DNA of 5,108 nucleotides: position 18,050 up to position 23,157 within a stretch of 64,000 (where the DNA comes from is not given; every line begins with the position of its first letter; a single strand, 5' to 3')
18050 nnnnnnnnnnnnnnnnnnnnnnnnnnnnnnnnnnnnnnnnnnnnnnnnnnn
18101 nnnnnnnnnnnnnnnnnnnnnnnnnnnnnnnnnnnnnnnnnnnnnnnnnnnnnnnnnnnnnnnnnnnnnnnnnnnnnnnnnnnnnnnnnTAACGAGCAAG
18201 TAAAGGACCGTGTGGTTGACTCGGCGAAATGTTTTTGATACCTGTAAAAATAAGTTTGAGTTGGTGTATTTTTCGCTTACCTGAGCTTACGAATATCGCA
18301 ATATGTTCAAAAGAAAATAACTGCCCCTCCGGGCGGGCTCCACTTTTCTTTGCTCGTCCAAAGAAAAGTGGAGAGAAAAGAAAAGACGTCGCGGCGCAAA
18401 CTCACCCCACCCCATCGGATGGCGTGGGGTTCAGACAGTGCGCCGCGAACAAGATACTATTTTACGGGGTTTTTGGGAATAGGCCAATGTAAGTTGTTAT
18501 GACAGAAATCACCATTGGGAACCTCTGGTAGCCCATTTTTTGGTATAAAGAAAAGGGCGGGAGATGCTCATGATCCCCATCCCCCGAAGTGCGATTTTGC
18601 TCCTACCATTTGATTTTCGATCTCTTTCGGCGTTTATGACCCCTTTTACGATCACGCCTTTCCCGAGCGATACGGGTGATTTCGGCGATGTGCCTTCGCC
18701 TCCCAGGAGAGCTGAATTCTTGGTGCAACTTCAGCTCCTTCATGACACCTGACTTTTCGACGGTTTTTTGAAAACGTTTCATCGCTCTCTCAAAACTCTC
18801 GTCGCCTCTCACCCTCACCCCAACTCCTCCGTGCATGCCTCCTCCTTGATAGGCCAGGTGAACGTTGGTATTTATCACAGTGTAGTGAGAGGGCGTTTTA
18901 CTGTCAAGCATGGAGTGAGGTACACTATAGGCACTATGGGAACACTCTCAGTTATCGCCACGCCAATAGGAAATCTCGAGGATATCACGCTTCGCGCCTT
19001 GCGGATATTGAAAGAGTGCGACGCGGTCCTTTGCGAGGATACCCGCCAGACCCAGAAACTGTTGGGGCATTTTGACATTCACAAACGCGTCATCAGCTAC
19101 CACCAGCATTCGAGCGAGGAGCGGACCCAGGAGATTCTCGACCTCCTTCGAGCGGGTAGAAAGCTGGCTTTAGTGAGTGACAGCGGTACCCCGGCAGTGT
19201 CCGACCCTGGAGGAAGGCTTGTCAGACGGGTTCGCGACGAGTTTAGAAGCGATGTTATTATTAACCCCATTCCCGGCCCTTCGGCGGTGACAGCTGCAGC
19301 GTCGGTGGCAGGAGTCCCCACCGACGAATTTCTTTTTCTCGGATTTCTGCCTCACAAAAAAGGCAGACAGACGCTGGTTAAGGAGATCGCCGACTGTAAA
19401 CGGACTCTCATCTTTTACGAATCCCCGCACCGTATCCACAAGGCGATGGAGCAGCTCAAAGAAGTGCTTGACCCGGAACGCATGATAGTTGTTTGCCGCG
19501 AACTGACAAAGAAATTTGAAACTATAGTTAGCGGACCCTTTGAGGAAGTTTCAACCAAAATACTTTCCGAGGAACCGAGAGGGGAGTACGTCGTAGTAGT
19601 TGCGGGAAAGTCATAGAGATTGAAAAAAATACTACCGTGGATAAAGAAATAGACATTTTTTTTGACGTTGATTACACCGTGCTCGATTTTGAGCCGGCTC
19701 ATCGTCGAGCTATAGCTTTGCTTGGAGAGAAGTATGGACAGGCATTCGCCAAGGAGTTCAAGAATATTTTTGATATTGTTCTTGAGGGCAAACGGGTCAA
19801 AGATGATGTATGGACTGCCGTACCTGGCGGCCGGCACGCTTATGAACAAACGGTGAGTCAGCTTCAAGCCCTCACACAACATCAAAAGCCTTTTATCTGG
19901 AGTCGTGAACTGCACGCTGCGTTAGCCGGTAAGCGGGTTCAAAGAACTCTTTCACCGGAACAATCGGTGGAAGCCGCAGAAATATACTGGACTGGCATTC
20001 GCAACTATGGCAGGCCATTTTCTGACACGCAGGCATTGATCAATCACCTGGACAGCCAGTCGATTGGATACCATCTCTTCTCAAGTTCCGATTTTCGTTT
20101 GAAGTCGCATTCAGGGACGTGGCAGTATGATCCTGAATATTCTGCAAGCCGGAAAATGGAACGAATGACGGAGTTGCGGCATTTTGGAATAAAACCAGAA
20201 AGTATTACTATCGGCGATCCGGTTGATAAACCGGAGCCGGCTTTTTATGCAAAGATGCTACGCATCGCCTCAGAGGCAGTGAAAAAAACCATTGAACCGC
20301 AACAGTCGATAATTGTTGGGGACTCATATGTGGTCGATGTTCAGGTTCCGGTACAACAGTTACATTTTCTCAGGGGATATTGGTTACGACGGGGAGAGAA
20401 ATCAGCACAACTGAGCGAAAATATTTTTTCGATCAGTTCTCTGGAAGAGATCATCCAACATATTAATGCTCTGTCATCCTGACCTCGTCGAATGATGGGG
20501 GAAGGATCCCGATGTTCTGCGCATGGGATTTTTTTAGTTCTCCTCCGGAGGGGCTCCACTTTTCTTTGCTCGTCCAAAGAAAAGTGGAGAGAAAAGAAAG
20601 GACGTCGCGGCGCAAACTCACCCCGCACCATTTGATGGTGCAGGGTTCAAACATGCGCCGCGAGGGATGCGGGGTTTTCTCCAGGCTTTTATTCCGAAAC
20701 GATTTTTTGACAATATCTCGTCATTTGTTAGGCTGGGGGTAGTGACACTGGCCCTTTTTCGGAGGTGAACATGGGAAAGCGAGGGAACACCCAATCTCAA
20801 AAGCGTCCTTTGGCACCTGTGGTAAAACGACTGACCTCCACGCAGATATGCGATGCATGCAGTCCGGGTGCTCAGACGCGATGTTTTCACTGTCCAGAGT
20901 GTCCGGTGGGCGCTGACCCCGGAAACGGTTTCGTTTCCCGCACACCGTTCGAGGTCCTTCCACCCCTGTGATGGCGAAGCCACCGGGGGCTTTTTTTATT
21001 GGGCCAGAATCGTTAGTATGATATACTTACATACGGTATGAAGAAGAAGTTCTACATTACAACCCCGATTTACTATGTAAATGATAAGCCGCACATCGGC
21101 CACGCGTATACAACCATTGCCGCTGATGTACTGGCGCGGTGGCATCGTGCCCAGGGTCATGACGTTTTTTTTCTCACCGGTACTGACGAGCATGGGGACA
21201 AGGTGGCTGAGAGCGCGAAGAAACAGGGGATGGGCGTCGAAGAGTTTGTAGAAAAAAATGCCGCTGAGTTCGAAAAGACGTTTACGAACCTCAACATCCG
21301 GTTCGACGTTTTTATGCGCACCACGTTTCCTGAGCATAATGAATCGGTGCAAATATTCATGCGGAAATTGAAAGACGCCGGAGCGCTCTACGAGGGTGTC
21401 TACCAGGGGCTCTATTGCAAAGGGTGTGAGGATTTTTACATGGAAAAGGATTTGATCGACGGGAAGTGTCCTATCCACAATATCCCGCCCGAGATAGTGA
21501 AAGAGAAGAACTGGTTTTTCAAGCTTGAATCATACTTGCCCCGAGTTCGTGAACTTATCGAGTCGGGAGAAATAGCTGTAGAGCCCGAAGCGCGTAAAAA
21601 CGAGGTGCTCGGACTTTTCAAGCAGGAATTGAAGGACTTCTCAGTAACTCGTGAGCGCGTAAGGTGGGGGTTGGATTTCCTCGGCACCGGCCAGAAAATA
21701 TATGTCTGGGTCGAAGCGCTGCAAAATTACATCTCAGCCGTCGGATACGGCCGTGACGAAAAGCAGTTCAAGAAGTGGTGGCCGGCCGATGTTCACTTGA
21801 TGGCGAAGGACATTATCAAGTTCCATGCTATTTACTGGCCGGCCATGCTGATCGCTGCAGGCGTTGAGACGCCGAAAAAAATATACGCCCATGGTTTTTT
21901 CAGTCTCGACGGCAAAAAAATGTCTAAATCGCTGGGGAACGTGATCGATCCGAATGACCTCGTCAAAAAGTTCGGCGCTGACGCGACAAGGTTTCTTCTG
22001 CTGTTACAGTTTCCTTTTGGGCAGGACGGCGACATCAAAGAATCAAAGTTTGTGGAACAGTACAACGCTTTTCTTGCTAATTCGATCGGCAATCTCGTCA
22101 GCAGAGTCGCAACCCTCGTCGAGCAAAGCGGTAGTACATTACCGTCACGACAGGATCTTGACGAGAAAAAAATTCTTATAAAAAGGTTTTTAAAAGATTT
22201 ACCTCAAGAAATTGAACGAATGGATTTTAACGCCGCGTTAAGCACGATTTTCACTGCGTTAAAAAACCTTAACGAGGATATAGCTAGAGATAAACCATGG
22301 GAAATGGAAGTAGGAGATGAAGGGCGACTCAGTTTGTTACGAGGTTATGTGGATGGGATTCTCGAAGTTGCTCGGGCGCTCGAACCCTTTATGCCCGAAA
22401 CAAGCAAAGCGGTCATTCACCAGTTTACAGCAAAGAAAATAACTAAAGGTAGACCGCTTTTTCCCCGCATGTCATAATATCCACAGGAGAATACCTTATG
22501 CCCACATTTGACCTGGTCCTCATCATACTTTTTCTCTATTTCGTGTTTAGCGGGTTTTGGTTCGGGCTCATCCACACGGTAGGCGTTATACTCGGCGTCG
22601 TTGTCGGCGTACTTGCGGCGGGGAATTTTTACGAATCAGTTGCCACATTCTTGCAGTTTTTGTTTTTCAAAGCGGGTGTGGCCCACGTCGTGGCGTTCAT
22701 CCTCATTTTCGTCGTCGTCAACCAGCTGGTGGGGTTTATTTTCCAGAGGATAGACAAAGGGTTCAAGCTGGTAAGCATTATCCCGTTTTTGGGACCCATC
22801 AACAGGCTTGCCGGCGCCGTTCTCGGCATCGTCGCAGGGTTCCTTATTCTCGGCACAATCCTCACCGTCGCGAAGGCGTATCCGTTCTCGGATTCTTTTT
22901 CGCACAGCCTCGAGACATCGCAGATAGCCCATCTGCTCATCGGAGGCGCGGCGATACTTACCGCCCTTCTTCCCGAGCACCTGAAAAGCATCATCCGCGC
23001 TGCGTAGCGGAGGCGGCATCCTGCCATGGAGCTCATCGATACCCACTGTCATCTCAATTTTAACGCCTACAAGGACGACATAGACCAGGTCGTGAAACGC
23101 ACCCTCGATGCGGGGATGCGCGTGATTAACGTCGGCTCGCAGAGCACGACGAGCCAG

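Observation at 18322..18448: Multi-copy ~130-nt GC-rich structured intergenic element (copy A) with covarying hairpins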

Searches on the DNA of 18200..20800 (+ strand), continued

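Call 92: search_with_rna_model(model_id=R1, sources=[window, L001, L002, L014], max_evalue=1e-15, make_alignment=true)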
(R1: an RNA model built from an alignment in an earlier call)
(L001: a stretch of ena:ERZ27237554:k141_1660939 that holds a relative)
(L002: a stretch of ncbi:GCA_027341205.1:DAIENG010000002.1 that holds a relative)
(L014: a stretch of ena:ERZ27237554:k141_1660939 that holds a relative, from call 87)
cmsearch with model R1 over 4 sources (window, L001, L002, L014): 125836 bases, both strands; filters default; matches with E-value up to 1e-15: 7.
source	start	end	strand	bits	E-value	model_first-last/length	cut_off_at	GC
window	18318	18450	+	153.1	1.5e-38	1-134/134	no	0.59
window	20534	20665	+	149.7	1.1e-37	1-134/134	no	0.55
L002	10145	10287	+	145.5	1.5e-36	1-134/134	no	0.53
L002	14035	14155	+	137.7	1.6e-34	1-134/134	no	0.61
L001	9806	9982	+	132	5e-33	1-134/134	no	0.58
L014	10027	10167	+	127.6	7.2e-32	1-134/134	no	0.55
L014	509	697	+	84.9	1.1e-20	1-134/134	no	0.57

Alignment A5: 7 matches aligned to the model, 237 columns, each read 5' to 3' on its own strand. Consensus structure (alignment columns), stored with it:
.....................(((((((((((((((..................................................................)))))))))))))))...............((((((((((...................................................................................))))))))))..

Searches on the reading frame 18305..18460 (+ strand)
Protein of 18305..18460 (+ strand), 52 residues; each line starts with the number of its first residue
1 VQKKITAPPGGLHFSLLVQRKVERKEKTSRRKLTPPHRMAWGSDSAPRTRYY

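Call 85: search_protein_representatives(alignment_id=A4)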
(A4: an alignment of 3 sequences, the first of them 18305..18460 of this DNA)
Query: 3 sequences, 82 profile positions. Proteins with E-value up to 0.001 (for the whole library): 6; up to 1e-10: 3; up to 1e-30: 1. The best 6 are listed.
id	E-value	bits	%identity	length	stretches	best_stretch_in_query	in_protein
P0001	1.5e-38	146.8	-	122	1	1-82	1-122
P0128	9.0e-17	77.1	-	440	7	13-39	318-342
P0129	1.7e-14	69.8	-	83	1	19-62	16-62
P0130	1.2e-06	44.7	-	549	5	5-28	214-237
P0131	6.3e-05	39.1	-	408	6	40-70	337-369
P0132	9.0e-05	38.6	-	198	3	45-71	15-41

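Call 87: find_encoding_contigs(protein=P0129, flank=10000, max_places=5)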
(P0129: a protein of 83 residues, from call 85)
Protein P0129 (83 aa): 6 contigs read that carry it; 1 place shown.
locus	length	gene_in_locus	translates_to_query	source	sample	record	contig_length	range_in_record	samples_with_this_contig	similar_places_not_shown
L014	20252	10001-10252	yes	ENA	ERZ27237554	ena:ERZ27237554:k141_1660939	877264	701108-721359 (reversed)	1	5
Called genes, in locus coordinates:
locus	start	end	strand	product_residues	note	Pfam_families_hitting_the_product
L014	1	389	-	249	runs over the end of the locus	PF00512:HisKA, PF13581:HATPase_c_2 (weak), PF02518:HATPase_c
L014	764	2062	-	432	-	PF11258:DUF3048, PF17479:DUF3048_C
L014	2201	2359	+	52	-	-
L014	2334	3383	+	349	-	PF00437:T2SSE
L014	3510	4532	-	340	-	PF01916:DS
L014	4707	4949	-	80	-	-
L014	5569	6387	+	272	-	PF09509:Hypoth_Ymh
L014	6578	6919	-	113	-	PF01471:PG_binding_1, PF09374:PG_binding_3 (weak)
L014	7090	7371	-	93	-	PF00216:Bac_DNA_binding, PF18291:HU-HIG (weak), PF18175:HU-CCDC81_bac_2 (faint)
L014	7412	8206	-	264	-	PF00149:Metallophos, PF13277:YmdB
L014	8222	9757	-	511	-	PF12072:RNase_Y_N, PF00013:KH_1, PF22891:KH_PNO1_2nd (weak), PF01966:HD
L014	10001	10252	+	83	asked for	-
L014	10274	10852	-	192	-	PF00574:CLP_protease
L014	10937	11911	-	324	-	PF01368:DHH, PF02272:DHHA1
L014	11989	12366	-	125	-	PF02033:RBFA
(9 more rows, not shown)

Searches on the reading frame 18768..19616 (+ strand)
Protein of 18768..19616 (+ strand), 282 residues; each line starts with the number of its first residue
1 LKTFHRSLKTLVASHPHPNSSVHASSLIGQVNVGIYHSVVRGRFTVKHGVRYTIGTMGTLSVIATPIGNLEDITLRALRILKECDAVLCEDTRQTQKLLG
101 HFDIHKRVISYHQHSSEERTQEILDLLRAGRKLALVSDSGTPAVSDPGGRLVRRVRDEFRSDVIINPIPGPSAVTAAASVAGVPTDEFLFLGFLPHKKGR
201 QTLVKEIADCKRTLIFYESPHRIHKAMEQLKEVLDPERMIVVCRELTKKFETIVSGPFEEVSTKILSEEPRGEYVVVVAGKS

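Call 12: search_protein_families(library=pfam, proteins=[window:18768-19616:+])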
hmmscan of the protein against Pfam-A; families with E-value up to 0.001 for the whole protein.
window:18768-19616:+ (282 aa): 1 family
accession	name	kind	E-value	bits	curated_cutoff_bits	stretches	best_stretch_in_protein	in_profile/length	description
PF00590.25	TP_methylase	-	1.2e-38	133.6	27.8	1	60-261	2-211/212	Tetrapyrrole (Corrin/Porphyrin) Methylases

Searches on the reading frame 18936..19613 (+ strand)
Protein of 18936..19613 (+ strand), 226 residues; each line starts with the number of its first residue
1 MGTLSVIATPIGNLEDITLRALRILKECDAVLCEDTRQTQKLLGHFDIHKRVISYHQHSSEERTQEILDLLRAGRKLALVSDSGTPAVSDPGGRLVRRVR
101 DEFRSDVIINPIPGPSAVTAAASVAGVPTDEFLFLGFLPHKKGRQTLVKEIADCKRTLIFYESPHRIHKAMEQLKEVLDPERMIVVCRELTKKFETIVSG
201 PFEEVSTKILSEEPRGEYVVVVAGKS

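Call 32: find_homologous_proteins(query=window:18936-19613:+, max_evalue=1e-30)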
Query seq(226 aa) (226 aa): 7997 proteins with E <= 1e-30 among 8000 candidates; the best 120 are listed.
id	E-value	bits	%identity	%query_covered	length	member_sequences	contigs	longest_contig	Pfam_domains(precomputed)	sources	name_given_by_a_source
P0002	2.9e-143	493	100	100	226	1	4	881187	PF00590.26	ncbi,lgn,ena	-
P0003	2.3e-118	411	83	100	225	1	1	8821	PF00590.26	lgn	-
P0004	6.3e-118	410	81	100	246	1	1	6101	PF00590.26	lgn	-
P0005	3.1e-116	404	80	100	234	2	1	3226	PF00590.26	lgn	-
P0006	7.3e-105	367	71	100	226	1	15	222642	PF00590.26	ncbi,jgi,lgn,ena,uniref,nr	ncbi:MAG: 16S rRNA (cytidine(1402)-2'-O)-methyltransferase [Candidatus Kerfeldbacteria bacterium RIF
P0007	2.3e-96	339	69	99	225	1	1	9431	PF00590.26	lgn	-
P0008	4.8e-96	338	69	99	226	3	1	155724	PF00590.26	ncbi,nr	ncbi:MAG: 16S rRNA (cytidine(1402)-2'-O)-methyltransferase [Patescibacteria group bacterium]|nr:16S 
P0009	6.3e-94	331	67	99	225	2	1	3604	PF00590.26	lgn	-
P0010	1.3e-91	324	72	86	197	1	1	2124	PF00590.26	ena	-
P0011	1.3e-91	324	65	99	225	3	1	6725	PF00590.26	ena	-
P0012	1.2e-85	304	63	100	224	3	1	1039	PF00590.26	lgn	-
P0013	2.8e-85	303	63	100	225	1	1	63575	PF00590.26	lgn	-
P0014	7.0e-85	302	64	100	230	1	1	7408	PF00590.26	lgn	-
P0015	3.0e-83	296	64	99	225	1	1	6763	PF00590.26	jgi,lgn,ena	-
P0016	6.8e-83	295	64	99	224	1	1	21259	PF00590.26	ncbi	-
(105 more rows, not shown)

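Call 33: find_encoding_contigs(protein=P0003, flank=10000, max_places=3)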
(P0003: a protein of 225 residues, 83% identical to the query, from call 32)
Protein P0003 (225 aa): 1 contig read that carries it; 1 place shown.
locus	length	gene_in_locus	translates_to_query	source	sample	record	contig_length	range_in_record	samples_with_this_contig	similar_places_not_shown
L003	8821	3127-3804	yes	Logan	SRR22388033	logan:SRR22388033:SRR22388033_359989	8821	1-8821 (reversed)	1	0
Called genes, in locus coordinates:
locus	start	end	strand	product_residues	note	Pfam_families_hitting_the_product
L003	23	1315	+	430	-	PF00675:Peptidase_M16, PF05193:Peptidase_M16_C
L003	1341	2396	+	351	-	PF01594:AI-2E_transport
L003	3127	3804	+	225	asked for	PF00590:TP_methylase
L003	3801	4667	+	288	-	PF00702:Hydrolase (weak)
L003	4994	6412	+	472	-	PF00133:tRNA-synt_1, PF01406:tRNA-synt_1e, PF09334:tRNA-synt_1g, PF00133:tRNA-synt_1, PF01406:tRNA-synt_1e (weak)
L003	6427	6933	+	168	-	PF02674:Colicin_V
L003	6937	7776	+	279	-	PF01026:TatD_DNase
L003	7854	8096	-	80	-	-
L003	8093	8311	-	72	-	PF03994:DUF350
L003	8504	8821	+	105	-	PF01541:GIY-YIG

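Call 34: find_encoding_contigs(protein=P0006, flank=10000, max_places=3)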
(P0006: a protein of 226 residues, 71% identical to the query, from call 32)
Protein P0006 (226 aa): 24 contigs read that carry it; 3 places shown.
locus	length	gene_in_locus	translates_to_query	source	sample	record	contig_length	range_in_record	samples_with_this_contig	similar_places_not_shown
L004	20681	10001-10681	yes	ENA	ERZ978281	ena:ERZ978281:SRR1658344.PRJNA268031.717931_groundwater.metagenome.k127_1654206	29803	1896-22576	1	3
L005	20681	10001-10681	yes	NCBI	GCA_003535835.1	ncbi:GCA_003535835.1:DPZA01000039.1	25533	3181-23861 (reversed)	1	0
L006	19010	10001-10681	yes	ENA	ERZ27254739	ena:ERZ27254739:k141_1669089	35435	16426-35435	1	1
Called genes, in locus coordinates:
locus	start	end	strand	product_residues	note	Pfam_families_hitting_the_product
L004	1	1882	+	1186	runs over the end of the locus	-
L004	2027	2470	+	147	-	-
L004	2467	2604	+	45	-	-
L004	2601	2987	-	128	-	PF18895:T4SS_pilin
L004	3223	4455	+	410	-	-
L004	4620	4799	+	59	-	-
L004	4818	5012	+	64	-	-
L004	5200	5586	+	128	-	-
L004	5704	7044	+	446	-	PF00587:tRNA-synt_2b, PF03129:HGTP_anticodon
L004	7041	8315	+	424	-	PF00675:Peptidase_M16, PF05193:Peptidase_M16_C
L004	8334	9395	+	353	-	PF01594:AI-2E_transport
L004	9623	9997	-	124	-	PF01165:Ribosomal_S21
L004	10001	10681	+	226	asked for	PF00590:TP_methylase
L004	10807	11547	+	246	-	PF03544:TonB_C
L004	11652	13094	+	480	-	PF00133:tRNA-synt_1, PF01406:tRNA-synt_1e, PF09334:tRNA-synt_1g, PF00133:tRNA-synt_1, PF01406:tRNA-synt_1e (weak)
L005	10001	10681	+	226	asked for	PF00590:TP_methylase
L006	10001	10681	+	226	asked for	PF00590:TP_methylase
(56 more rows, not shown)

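Call 58: find_encoding_contigs(protein=P0004, flank=10000, max_places=3)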
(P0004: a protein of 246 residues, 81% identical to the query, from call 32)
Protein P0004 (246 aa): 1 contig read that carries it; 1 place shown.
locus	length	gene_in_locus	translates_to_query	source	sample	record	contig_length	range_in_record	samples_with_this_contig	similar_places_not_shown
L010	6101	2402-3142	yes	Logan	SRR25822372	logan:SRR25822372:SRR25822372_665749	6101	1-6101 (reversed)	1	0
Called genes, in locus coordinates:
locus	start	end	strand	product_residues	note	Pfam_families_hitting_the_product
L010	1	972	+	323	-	?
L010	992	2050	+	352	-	PF01594:AI-2E_transport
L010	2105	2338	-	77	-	PF01165:Ribosomal_S21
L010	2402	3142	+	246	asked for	PF00590:TP_methylase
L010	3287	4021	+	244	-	PF03544:TonB_C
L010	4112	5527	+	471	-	PF00133:tRNA-synt_1, PF01406:tRNA-synt_1e, PF01921:tRNA-synt_1f (faint), PF09334:tRNA-synt_1g, PF00133:tRNA-synt_1, PF01406:tRNA-synt_1e (weak)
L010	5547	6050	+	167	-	PF02674:Colicin_V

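Call 59: find_encoding_contigs(protein=P0005, flank=10000, max_places=3)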
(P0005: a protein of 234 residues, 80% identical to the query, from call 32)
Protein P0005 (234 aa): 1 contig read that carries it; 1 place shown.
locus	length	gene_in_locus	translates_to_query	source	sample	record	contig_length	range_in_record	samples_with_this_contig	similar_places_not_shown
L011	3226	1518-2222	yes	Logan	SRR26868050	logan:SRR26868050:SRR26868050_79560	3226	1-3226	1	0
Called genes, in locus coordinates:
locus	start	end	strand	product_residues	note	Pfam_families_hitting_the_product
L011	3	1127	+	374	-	?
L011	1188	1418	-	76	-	PF01165:Ribosomal_S21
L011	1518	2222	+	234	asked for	PF00590:TP_methylase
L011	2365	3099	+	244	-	PF03544:TonB_C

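Call 65: list_cluster_members(proteins=[P0001, P0002])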
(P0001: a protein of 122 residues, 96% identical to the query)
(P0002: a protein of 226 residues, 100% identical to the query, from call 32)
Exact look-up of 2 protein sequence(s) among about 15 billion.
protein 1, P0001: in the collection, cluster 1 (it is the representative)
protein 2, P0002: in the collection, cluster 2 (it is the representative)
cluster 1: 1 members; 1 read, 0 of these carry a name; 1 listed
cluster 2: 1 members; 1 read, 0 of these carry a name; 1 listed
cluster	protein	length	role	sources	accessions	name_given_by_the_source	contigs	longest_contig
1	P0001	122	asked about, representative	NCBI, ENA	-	-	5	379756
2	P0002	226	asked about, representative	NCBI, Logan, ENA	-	-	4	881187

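Call 66: find_encoding_contigs(protein=P0002, flank=3000, max_places=10)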
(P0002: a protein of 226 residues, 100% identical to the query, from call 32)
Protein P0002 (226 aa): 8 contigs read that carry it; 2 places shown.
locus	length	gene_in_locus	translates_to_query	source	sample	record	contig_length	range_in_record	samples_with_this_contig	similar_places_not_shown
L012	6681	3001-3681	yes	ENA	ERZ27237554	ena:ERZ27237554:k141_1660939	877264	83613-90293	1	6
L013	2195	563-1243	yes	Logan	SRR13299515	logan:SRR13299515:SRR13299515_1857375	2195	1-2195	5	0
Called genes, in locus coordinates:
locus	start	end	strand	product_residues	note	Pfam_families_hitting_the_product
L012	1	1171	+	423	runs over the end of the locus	PF00675:Peptidase_M16, PF05193:Peptidase_M16_C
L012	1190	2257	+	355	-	PF01594:AI-2E_transport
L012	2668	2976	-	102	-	PF01165:Ribosomal_S21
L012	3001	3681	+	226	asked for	PF00590:TP_methylase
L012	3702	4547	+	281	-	PF00702:Hydrolase (weak)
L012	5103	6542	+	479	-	PF00133:tRNA-synt_1, PF01406:tRNA-synt_1e, PF09334:tRNA-synt_1g, PF00133:tRNA-synt_1, PF01406:tRNA-synt_1e (weak)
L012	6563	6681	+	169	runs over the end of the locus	PF02674:Colicin_V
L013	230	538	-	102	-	PF01165:Ribosomal_S21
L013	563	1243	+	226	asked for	PF00590:TP_methylase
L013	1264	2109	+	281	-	PF00702:Hydrolase (weak)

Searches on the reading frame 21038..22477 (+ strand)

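Call 12: search_protein_families(library=pfam, proteins=[window:21038-22477:+])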
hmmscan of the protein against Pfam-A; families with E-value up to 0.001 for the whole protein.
window:21038-22477:+ (479 aa): 4 families
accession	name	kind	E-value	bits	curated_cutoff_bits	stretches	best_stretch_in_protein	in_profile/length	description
PF09334.17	tRNA-synt_1g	-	1.2e-106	357.2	20.1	2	137-357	162-390/391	tRNA synthetases class I (M)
PF00133.28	tRNA-synt_1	-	2.1e-32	112.8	22.7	2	223-330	301-410/414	tRNA synthetases class I (I, L, M and V)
PF01406.26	tRNA-synt_1e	-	1.8e-20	73.9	27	2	14-120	19-124/301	tRNA synthetases class I (C) catalytic domain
PF01921.24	tRNA-synt_1f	-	0.00049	19.6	27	0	274-326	262-314/360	tRNA synthetases class I (K)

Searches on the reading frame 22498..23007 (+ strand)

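Call 12: search_protein_families(library=pfam, proteins=[window:22498-23007:+])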
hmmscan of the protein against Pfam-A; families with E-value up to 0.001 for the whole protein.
window:22498-23007:+ (169 aa): 1 family
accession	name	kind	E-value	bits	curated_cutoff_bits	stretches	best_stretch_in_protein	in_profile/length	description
PF02674.22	Colicin_V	-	9.2e-22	78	29.3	1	4-149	1-141/144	Colicin V production protein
